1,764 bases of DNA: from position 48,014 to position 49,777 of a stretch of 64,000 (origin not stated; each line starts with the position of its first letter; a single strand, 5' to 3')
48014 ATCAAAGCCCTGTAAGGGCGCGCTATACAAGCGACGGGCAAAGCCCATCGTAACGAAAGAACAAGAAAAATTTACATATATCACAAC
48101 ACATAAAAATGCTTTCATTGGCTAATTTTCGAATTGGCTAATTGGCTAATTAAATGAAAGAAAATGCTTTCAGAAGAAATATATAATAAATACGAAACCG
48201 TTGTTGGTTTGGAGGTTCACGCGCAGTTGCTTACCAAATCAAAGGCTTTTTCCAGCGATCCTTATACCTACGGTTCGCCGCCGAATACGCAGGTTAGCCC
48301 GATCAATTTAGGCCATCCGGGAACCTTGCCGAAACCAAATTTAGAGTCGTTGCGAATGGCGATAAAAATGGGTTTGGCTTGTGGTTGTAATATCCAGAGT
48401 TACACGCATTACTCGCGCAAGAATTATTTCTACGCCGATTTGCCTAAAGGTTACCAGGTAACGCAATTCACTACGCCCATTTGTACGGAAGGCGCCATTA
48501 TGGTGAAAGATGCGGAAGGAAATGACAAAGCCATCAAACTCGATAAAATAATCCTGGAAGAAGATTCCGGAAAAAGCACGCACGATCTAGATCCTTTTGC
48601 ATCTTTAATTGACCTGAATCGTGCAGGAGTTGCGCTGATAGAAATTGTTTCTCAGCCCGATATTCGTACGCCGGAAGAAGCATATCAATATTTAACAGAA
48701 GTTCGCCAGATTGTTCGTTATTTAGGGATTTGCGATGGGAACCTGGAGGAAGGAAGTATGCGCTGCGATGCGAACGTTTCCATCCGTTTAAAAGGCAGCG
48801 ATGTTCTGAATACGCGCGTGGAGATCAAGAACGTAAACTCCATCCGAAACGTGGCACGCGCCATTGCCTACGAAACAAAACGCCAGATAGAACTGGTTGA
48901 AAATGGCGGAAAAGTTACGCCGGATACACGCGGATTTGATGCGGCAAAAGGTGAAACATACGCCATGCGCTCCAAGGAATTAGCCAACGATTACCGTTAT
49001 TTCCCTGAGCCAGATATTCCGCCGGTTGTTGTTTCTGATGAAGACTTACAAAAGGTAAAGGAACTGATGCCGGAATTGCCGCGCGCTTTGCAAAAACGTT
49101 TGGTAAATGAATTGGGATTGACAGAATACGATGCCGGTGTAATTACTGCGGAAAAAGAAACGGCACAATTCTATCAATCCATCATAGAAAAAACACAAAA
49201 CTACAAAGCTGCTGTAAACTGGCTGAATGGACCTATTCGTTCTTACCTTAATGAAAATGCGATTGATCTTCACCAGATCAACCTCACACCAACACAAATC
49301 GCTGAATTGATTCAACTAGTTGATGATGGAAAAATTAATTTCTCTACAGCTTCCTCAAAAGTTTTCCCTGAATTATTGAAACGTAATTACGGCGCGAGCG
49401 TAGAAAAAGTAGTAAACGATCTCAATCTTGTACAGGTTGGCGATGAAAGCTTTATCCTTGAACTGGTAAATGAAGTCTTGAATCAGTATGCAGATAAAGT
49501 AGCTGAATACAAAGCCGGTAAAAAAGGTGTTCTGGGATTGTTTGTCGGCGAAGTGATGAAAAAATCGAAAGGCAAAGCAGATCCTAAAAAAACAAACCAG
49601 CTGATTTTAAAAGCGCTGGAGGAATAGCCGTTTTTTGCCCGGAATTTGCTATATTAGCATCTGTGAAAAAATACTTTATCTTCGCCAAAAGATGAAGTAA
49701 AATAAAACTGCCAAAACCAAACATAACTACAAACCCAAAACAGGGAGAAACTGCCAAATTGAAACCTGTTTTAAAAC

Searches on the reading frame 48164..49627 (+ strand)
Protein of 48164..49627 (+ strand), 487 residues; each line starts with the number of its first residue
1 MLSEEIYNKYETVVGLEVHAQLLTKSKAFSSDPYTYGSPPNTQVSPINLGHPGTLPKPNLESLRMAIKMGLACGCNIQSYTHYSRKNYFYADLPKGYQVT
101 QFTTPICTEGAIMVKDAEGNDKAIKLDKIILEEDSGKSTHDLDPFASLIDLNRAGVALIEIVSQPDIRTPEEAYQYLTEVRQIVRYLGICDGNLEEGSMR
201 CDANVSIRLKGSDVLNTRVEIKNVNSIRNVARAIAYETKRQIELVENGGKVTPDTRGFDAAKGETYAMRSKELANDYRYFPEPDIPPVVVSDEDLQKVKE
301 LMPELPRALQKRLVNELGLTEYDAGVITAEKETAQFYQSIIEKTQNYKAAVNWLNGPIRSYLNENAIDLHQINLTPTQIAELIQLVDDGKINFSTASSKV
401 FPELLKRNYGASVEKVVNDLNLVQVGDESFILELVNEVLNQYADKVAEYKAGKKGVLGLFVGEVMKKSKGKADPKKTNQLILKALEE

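Call 16: find_related_loci(query=window:48164-49627:+, collection=genome_contigs, flank=8000)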
Query window:48164-49627:+ (487 aa) in genome_contigs; peptide patterns used: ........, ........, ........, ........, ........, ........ (x = any residue, [..] = any of these).
600 stretches matched a pattern (row limit reached: there are more); 589 encode a relative of the query (tblastn E <= 1e-3); the best 80 are kept; 80 distinct loci.
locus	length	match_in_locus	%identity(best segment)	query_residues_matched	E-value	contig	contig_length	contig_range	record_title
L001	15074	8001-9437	57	6-486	0e+0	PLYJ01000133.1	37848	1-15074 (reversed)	MAG: Bacteroidetes bacterium isolate palsa_967 73.20120700_P3D.283_contig_110825, whole genome shotgun sequence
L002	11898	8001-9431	59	8-486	0e+0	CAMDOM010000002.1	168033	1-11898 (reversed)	MAG: Chryseobacterium gleum isolate TrE-03may19-215 genome assembly, contig: TrE-03may19-C14, whole genome shotgun seque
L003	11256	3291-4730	57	6-486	0e+0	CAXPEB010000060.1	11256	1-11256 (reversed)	MAG: Bacteroidia bacterium isolate 02um_A1D0723_1.34 genome assembly, contig: k127_374713, whole genome shotgun sequence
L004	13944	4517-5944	57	10-486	0e+0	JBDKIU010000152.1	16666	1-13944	MAG: Bacteroidota bacterium isolate greatmiami_2019_sw_WHONDRS-S19S_0099_B_bin.77 scaffold_1938789, whole genome shotgun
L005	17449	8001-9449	57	4-487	0e+0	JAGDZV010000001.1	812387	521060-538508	MAG: Bacteroidia bacterium isolate FR12bac10 FR12ZCynBig_contig_886, whole genome shotgun sequence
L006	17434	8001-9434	57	8-487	0e+0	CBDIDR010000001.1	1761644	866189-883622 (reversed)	MAG: Flavobacteriales bacterium isolate f2803261-6542-4851-94c5-f2c0ca0e64f2 genome assembly, contig: contig_1, whole ge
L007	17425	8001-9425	58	10-486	0e+0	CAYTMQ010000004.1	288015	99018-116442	MAG TPA_asm: uncultured Chitinophaga sp. isolate SRP292972_co1_79 genome assembly, contig: NODE_54_length_288015_cov_8.3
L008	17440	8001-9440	57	6-487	0e+0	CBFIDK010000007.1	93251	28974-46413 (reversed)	MAG: Flavobacteriales bacterium isolate Co_bin_702_strict genome assembly, contig: Co_bin_702_strict_c7, whole genome sh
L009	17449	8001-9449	56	3-486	0e+0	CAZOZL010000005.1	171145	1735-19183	MAG TPA_asm: uncultured Burkholderiales bacterium isolate SRP215229_co1_118 genome assembly, contig: NODE_29_length_1711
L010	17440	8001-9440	56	6-487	0e+0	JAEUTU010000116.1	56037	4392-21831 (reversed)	MAG: Bacteroidia bacterium isolate new MAG-337 k141_2113365, whole genome shotgun sequence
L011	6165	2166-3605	57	6-487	0e+0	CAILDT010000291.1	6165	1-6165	MAG: uncultured Bacteroidetes bacterium isolate LinL4_bin-1161 genome assembly, contig: bin-1161:291/994, whole genome s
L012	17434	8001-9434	57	8-487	0e+0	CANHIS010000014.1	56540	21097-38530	MAG: Bacteroidetes bacterium isolate RE-26jul17-123 genome assembly, contig: RE-26jul17-C536, whole genome shotgun seque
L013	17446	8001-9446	56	5-487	0e+0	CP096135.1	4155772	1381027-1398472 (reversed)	MAG: Sphingobacteriales bacterium JAD_PAG50586_3 chromosome, complete genome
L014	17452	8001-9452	57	2-486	0e+0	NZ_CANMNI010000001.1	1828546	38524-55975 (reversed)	Uncultured Pontibacter sp. isolate 912.fasta NODE_1, whole genome shotgun sequence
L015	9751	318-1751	55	9-487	0e+0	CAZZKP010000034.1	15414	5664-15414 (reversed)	MAG TPA_asm: uncultured Bifidobacterium sp. isolate SRP124364_co1_69 genome assembly, contig: NODE_3996_length_15414_cov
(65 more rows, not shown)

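Call 33: list_cluster_members(proteins=[P0121, window:48164-49624:+, window:43330-45990:+])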
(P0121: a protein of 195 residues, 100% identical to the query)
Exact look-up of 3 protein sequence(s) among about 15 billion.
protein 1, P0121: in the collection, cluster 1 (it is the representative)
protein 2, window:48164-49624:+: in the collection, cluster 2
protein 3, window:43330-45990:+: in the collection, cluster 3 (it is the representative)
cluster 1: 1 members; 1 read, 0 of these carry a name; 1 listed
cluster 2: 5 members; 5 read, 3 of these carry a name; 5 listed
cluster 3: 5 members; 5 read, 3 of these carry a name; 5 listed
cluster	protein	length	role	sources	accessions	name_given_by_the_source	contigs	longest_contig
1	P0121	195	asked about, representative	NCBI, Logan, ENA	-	-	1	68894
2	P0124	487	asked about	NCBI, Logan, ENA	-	-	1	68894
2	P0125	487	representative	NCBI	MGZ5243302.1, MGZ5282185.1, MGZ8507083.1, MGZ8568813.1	MAG: Asp-tRNA(Asn)/Glu-tRNA(Gln) amidotransferase subunit GatB [Bacteroidia bacterium]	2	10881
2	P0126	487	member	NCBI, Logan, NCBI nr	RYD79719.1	MAG: Asp-tRNA(Asn)/Glu-tRNA(Gln) amidotransferase subunit GatB [Sphingobacteriales ...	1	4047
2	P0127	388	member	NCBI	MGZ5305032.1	MAG: Asp-tRNA(Asn)/Glu-tRNA(Gln) amidotransferase subunit GatB, partial [Bacteroidia ...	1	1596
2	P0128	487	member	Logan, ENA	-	-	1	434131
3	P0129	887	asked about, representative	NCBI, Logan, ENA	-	-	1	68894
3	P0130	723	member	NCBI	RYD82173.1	MAG: alanine--tRNA ligase, partial [Sphingobacteriales bacterium]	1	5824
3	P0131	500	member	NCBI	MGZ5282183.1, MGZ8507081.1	MAG: alanine--tRNA ligase-related protein, partial [Bacteroidia bacterium]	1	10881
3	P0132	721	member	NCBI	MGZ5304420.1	MAG: alanine--tRNA ligase, partial [Bacteroidia bacterium]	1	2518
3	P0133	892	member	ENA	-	-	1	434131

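Call 80: search_protein_families(library=pfam, max_evalue=0.1, proteins=[L092:7340-7648:+, L092:7694-7918:+, L094:1541-1765:+])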
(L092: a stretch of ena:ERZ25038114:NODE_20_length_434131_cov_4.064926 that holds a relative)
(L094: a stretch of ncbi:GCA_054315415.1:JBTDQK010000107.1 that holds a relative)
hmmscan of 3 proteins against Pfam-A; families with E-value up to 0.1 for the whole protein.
L092:7340-7648:+ (103 aa): 0 families

L092:7694-7918:+ (75 aa): 0 families

L094:1541-1765:+ (75 aa): 0 families
